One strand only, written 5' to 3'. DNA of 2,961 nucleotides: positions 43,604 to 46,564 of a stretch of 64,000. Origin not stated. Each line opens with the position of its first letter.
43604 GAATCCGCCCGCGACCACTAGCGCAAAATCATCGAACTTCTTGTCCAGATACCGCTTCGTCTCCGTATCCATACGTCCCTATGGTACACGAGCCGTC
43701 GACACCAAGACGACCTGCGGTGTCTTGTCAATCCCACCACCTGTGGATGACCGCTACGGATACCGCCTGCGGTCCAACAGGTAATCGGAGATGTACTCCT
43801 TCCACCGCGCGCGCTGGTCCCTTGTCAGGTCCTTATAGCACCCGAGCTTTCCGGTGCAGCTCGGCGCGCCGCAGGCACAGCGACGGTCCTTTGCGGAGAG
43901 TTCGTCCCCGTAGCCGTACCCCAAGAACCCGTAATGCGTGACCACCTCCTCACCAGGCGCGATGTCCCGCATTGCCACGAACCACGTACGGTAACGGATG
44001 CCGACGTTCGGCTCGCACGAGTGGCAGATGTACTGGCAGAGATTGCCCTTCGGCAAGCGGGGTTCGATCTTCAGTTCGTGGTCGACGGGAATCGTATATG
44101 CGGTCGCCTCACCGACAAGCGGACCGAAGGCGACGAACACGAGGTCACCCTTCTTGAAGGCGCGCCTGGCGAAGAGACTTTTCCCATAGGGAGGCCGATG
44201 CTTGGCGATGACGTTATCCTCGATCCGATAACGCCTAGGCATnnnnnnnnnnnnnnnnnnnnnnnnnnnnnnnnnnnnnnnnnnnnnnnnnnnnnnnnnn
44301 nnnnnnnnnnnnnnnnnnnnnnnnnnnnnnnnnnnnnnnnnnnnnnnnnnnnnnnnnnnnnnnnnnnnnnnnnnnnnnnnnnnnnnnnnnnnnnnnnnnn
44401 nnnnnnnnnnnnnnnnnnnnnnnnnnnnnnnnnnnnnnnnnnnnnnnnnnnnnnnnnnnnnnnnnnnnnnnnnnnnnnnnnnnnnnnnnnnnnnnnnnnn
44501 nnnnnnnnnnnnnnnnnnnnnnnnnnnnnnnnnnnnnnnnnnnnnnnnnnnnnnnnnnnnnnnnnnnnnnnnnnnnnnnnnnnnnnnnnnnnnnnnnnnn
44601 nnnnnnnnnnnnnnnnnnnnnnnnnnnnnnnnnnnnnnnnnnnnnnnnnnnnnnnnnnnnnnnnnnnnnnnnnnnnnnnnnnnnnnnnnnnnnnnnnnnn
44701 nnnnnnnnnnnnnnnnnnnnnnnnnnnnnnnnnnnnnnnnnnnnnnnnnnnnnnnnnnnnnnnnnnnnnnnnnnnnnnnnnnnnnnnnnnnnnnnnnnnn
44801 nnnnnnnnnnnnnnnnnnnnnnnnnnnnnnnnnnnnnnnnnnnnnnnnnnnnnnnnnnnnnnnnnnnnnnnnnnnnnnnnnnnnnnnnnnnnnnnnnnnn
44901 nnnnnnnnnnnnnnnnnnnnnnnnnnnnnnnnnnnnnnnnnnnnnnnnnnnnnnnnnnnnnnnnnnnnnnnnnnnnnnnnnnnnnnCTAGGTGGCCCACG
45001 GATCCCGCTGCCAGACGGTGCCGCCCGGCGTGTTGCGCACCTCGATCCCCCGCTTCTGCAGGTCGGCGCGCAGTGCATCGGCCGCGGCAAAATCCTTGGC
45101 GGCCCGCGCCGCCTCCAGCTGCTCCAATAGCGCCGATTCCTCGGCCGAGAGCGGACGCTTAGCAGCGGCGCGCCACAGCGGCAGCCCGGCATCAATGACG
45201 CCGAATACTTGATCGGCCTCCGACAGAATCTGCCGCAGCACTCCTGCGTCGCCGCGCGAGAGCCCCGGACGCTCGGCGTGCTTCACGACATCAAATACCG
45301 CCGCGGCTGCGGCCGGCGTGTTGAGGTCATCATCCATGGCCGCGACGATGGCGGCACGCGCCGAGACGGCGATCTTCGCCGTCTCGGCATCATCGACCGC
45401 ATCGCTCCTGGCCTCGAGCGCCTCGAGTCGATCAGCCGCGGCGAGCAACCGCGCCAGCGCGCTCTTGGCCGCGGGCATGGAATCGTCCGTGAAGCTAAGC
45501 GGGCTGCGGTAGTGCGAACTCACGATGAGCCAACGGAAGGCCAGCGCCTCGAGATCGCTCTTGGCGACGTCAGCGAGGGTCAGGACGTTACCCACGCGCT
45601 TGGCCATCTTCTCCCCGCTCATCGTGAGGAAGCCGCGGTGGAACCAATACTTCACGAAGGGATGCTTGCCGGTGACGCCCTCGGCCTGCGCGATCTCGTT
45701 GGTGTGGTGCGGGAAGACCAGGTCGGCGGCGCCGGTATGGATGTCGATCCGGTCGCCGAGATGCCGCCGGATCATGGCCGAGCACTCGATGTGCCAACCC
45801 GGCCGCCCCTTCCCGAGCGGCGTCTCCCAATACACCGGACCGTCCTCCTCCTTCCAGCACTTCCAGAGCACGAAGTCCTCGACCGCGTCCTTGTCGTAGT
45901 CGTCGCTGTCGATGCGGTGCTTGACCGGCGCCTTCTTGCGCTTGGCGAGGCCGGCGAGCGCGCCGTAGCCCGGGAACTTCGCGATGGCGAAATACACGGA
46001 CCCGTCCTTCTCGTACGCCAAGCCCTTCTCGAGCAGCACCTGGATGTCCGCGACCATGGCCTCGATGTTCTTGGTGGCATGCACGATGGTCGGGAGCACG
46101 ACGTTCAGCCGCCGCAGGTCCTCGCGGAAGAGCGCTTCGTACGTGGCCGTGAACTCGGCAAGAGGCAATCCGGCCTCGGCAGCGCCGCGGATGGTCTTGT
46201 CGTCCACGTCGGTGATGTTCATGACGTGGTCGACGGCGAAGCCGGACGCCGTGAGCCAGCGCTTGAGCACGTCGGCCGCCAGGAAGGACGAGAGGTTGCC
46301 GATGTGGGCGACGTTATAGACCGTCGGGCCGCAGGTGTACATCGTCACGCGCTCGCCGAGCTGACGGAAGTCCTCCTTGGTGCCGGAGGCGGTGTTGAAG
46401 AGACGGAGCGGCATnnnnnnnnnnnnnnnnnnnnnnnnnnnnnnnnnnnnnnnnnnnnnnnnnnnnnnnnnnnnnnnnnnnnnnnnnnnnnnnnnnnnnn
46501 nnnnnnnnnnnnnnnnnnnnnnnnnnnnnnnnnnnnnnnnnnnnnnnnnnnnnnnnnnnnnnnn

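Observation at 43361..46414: Lower-GC islet coupled to cysS: a CDPS-like protein and a SET-domain methyltransferase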

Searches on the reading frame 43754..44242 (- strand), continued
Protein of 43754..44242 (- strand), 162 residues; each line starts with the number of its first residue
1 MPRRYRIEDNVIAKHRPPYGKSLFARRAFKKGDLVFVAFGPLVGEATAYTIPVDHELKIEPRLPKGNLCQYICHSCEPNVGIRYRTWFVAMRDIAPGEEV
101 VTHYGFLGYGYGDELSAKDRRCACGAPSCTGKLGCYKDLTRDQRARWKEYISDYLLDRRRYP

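Call 78: predict_structure(alignment_id=A3)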
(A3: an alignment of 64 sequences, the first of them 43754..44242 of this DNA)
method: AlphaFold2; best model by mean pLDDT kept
length: 162 residues; sequences in the alignment: 64
mean_pLDDT: 94.0   pTM: 0.88
mean pLDDT of the five models: 94.0, 92.7, 91.3, 90.2, 89.0
residues with pLDDT >= 90: 139; 70-90: 19; 50-70: 3; < 50: 1
segments of 3 or more residues with pLDDT < 50: none
pLDDT, mean of each block of 10 residues (from residue 1): 82 92 98 98 96 96 97 97 98 99 96 88 93 94 95 91 71
secondary structure, 60 per line:
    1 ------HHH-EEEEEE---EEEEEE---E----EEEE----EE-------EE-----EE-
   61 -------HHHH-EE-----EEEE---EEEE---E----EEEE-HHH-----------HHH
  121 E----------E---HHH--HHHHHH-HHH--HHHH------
elements in order: E11-16 E20-25 E34-37 H68-71 E80-83 E87-90 E99-102 H141-146 H153-156
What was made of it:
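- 43754..44242 (-): SET-domain, SAM-dependent methyltransferase of 162 aa with a post-SET Cys cluster. Its start overlaps the X stop by 8 nt. It is the dedicated partner of X and of canonical CDPSs. AF2 pLDDT 94 (call 78).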

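Call 82: search_protein_families(library=padloc, proteins=[window:43754-44242:-], max_evalue=0.1)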
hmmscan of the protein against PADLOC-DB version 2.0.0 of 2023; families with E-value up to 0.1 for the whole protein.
window:43754-44242:- (162 aa): 0 families

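Call 83: search_protein_families(library=phrogs, proteins=[window:43754-44242:-], max_evalue=0.1)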
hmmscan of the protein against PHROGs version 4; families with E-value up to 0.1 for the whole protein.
window:43754-44242:- (162 aa): 0 families

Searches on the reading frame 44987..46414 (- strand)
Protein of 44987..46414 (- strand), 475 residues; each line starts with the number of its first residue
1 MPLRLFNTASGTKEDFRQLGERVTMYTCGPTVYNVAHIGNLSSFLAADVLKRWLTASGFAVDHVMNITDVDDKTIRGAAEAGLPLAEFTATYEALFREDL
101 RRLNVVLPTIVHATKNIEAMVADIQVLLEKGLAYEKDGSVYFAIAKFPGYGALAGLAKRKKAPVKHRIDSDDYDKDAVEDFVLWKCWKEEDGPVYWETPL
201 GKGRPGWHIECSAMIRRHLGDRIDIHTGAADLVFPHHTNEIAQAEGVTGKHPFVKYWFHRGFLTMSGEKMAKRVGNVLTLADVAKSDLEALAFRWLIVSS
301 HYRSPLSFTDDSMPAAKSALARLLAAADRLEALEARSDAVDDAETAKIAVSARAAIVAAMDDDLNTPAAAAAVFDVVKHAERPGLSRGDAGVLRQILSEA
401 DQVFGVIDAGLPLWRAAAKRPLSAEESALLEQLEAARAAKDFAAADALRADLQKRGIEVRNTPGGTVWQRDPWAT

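Call 3: search_protein_families(library=pfam, proteins=[window:44987-46414:-], max_evalue=1)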
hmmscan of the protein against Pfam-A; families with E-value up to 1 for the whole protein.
window:44987-46414:- (475 aa): 8 families
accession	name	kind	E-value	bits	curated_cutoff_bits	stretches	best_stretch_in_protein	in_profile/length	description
PF01406.26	tRNA-synt_1e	-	5.5e-94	315.4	27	1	21-317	8-300/301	tRNA synthetases class I (C) catalytic domain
PF09190.17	DALR_2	-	2e-09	38.3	22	1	358-406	4-55/57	DALR domain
PF09334.17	tRNA-synt_1g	-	2.5e-09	36.8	20.1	2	32-143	10-123/391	tRNA synthetases class I (M)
PF23493.1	CysS_C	-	3.5e-07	30.7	23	1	422-468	4-50/51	Cysteinyl-tRNA ligase anticodon binding domain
PF01921.24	tRNA-synt_1f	-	0.0018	17.7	27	1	27-72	27-72/360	tRNA synthetases class I (K)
PF00133.28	tRNA-synt_1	-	0.0018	17.5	22.7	1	231-304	337-409/414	tRNA synthetases class I (I, L, M and V)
PF05430.17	Methyltransf_30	-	0.022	15.1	22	0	36-64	81-109/124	S-adenosyl-L-methionine-dependent methyltransferase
PF02302.22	PTS_IIB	-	0.062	14.4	23.6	0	42-79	12-48/90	PTS system, Lactose/Cellobiose specific IIB subunit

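Call 4: search_protein_families(library=ncbifam, proteins=[window:44987-46414:-], max_evalue=1)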
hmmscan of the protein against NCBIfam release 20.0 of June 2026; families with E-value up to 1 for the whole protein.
window:44987-46414:- (475 aa): 17 families
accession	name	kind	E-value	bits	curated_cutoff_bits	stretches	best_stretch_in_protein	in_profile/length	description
TIGR00435.1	cysS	equivalog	7.5e-119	397.8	340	1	3-470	1-465/466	cysteine--tRNA ligase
NF011108.0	PRK14536.1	equivalog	6.8e-106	355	780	1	1-470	1-489/490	cysteine--tRNA ligase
TIGR03447.1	mycothiol_MshC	equivalog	3.9e-71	240.1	485.1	1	2-390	17-395/411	cysteine--1-D-myo-inosityl 2-amino-2-deoxy-alpha-D-glucopyranoside ligase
NF011107.0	PRK14534.1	equivalog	4.5e-67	227.1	744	1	1-469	1-479/481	cysteine--tRNA ligase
TIGR00398.1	metG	equivalog_domain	7.7e-10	38.1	336.35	2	33-145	11-125/530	methionine--tRNA ligase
NF008900.0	PRK12267.1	equivalog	5.8e-06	25.1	598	2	25-135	6-120/648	methionine--tRNA ligase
NF001100.0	PRK00133.1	equivalog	3e-05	22.8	587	2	30-140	14-126/676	methionine--tRNA ligase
NF008957.0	PRK12300.1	subfamily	5.1e-05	21.4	677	1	224-337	581-694/946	leucine--tRNA ligase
NF040723.1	UDP-GlcNAcDh_Arch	equivalog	0.00012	21.8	450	1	64-134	27-95/302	UDP-N-acetylglucosamine 3-dehydrogenase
TIGR00392.1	ileS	equivalog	0.00015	20.1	621.4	1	247-325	589-666/861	isoleucine--tRNA ligase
NF009687.0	PRK13208.1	equivalog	0.00023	19.5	738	1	241-355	506-622/801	valine--tRNA ligase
NF008863.0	PRK11893.2-5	equivalog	0.0041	15.7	551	1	36-112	20-97/531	methionine--tRNA ligase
TIGR00395.1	leuS_arch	equivalog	0.0052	14.8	648.5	1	223-333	574-684/938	leucine--tRNA ligase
NF004867.0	PRK06224.1-4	equivalog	0.016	14.2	409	1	321-380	163-223/261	citryl-CoA lyase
NF000540.1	alt_ValS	exception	0.045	11.7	900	0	240-375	545-674/827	valine--tRNA ligase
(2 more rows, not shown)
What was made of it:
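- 44987..46414 (-): cysS (cysteine-tRNA ligase). It is an upstream neighbour only and not a conserved part of the module. TIGR00435, E 7.5e-119 (call 4).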

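Call 63: list_cluster_members(proteins=[P0335, window:44987-46414:-, window:41148-41936:-, P0001])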
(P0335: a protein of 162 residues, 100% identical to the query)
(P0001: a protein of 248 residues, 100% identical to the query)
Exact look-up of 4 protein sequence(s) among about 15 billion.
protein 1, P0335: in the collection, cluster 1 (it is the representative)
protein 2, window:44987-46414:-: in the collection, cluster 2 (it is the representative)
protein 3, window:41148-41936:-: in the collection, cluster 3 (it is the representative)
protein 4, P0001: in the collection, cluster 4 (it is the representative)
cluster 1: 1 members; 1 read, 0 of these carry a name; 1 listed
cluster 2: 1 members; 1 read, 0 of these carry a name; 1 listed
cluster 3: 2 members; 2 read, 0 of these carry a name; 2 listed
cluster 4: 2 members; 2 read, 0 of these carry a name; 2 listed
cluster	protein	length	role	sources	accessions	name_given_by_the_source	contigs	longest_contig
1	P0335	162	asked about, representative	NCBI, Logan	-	-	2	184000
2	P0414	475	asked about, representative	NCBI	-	-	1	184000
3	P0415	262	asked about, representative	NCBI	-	-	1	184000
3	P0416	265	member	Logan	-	-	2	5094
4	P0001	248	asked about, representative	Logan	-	-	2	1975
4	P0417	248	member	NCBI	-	-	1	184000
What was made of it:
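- Tried and rejected: The proteins occur on an unnamed 184-kb NCBI contig (call 63).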
